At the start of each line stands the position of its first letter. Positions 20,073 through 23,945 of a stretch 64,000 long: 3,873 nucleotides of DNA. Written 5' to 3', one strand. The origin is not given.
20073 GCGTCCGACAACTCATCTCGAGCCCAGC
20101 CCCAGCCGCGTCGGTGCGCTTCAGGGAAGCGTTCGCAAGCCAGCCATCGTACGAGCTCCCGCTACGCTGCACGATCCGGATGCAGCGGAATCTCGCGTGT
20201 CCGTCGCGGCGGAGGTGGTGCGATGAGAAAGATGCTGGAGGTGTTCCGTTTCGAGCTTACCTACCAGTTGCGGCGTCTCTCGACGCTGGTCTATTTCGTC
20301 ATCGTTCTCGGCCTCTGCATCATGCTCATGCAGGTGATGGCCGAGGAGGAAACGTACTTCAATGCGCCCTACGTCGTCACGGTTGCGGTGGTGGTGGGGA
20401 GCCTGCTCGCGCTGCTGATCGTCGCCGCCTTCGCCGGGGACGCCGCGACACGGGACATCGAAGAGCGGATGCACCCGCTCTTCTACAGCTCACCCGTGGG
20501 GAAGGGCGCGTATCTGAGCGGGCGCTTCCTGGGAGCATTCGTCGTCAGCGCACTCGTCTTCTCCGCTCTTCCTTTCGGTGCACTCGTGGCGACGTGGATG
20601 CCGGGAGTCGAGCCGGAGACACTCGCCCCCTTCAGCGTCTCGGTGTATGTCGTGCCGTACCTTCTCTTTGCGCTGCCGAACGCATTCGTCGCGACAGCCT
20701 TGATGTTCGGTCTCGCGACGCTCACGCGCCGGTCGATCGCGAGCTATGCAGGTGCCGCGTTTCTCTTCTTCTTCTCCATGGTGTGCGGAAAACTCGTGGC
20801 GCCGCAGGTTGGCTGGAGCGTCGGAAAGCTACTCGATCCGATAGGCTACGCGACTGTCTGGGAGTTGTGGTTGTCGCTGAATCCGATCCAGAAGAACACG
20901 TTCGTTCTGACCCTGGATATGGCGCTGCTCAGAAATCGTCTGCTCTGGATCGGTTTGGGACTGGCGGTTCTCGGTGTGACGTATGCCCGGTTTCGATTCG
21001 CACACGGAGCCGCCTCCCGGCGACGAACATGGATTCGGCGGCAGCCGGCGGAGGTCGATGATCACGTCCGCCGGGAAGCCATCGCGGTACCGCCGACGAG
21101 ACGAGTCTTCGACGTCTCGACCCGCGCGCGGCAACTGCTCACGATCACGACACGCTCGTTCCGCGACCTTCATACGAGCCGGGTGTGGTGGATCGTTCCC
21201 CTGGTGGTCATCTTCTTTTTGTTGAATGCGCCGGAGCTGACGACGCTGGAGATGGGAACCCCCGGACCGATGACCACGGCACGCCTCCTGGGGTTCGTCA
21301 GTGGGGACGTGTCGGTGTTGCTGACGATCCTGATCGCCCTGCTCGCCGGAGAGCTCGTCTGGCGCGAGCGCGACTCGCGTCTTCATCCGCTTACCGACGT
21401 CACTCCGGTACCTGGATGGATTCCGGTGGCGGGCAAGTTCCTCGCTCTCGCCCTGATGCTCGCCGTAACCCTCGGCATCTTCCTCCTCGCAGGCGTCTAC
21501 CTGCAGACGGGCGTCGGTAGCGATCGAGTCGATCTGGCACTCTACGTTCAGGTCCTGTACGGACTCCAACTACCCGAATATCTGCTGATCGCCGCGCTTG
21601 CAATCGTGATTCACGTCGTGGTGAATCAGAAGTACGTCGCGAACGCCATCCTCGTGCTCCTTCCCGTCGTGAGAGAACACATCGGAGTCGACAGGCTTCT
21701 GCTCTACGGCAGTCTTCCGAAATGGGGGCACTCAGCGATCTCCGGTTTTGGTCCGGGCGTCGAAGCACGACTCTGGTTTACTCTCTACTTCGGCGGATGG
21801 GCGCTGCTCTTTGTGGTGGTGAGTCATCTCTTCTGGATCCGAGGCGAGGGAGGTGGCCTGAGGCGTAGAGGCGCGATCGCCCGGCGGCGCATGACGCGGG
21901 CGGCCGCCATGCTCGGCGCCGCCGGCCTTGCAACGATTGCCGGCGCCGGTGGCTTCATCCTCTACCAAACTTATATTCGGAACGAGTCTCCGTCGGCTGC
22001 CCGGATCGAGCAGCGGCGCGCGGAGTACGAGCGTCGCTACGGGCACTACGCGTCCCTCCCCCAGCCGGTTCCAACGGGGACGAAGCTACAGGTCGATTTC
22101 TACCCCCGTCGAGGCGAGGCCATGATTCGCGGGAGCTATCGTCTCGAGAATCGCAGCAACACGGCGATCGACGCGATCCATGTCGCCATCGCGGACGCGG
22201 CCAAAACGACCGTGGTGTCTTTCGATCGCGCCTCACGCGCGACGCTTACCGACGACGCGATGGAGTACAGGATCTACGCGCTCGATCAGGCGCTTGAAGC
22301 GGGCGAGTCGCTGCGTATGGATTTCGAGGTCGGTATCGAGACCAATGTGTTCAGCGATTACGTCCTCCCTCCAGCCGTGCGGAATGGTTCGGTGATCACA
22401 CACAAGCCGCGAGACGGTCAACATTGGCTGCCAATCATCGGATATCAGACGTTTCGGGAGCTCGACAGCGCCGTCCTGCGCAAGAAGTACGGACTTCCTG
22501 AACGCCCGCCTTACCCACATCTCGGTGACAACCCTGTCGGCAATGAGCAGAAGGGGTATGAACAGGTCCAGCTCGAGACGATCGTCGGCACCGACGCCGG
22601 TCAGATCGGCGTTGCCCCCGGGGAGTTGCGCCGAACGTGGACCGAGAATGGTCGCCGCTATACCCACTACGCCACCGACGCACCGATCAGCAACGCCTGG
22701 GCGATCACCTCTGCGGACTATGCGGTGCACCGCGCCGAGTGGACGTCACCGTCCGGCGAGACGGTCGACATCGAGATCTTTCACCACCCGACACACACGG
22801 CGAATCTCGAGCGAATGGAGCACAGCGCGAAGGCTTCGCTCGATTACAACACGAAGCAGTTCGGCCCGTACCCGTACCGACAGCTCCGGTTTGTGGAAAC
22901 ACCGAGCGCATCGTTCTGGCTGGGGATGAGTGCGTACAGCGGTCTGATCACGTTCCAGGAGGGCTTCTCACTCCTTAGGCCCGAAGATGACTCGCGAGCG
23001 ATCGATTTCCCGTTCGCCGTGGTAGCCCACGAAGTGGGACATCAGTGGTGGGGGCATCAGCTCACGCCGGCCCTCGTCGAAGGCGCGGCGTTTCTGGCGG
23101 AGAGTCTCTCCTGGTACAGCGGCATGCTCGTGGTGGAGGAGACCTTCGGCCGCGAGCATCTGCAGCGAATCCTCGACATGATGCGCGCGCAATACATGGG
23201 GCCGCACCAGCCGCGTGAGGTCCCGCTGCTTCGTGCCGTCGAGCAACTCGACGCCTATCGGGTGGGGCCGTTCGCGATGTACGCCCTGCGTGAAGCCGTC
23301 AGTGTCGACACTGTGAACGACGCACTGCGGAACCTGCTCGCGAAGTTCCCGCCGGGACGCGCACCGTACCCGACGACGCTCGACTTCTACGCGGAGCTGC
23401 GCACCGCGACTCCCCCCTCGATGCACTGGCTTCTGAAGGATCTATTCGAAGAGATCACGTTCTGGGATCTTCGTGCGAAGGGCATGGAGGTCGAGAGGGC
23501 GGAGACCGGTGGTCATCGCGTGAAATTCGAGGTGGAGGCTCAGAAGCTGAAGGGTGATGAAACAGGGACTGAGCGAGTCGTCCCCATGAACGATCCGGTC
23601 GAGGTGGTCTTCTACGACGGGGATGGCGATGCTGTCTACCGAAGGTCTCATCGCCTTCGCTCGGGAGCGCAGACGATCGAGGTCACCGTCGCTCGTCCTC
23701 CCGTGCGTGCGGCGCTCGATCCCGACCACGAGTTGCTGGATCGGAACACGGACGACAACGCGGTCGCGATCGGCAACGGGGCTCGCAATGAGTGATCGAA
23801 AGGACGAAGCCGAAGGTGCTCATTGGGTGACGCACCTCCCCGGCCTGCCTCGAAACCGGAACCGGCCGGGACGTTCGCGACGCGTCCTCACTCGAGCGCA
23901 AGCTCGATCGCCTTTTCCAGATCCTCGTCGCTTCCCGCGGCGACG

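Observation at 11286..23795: Inverted paralogous ABC-ATPase + (ABC-2 permease::M1 peptidase) modules flanking a LytS/LytTR two-component pair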

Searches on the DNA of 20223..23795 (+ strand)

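Call 70: search_rna_families(sources=[L046, L049, L055, L058, L061, L071], threshold=gathering)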
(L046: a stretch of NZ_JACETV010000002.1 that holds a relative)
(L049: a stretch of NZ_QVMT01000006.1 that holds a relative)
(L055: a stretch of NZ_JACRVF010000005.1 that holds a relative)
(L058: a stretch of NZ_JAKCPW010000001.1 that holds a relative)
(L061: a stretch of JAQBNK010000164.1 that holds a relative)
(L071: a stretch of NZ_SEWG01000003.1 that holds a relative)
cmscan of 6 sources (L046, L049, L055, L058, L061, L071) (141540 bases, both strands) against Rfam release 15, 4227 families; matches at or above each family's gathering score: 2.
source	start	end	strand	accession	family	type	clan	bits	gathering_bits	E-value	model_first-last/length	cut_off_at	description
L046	6924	6996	+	RF00005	tRNA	Gene; tRNA;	CL00001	74.8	29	3.3e-14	1-71/71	no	tRNA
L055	15607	15678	-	RF00005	tRNA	Gene; tRNA;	CL00001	62.6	29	7.4e-11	1-71/71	no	tRNA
